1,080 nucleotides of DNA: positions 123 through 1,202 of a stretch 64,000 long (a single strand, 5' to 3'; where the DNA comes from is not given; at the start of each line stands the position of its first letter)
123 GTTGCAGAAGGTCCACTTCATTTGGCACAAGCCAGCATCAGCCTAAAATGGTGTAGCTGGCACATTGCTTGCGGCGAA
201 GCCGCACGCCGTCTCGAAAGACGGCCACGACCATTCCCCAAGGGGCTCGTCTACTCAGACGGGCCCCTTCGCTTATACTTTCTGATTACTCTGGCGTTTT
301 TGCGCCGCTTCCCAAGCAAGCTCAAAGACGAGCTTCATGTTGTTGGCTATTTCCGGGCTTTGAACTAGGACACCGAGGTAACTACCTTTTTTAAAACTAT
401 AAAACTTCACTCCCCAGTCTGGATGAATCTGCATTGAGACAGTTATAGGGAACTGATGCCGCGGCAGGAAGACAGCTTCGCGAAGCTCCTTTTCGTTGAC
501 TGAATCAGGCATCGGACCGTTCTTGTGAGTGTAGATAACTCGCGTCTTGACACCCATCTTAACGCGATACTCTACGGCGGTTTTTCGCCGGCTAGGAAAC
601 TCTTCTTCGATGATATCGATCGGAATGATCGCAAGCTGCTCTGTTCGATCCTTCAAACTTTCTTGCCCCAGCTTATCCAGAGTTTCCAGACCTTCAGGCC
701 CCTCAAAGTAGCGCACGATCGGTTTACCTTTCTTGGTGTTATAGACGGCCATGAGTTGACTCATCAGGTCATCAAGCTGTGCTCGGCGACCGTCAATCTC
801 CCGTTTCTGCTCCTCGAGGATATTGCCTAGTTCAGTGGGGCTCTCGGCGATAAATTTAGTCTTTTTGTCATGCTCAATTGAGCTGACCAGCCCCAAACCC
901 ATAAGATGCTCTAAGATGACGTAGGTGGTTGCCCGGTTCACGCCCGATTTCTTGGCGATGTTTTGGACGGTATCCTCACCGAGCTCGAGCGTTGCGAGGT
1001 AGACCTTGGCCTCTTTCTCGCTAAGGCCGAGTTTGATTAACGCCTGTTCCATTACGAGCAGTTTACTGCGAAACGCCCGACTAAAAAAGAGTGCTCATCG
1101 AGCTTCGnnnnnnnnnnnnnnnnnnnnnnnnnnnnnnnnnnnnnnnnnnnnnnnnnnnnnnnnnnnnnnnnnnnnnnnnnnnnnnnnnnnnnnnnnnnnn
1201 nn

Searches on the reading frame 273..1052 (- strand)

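Call 36: search_protein_families(library=pfam, proteins=[window:273-1052:-])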
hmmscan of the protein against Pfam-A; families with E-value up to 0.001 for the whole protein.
window:273-1052:- (259 aa): 2 families
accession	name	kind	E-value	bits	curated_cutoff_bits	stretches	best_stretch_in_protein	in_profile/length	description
PF01978.25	TrmB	-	6.7e-15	55.1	25.6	1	7-68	3-63/68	Sugar-specific transcriptional regulator TrmB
PF09339.16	HTH_IclR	-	0.00045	20.4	22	1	27-57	18-49/52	IclR helix-turn-helix domain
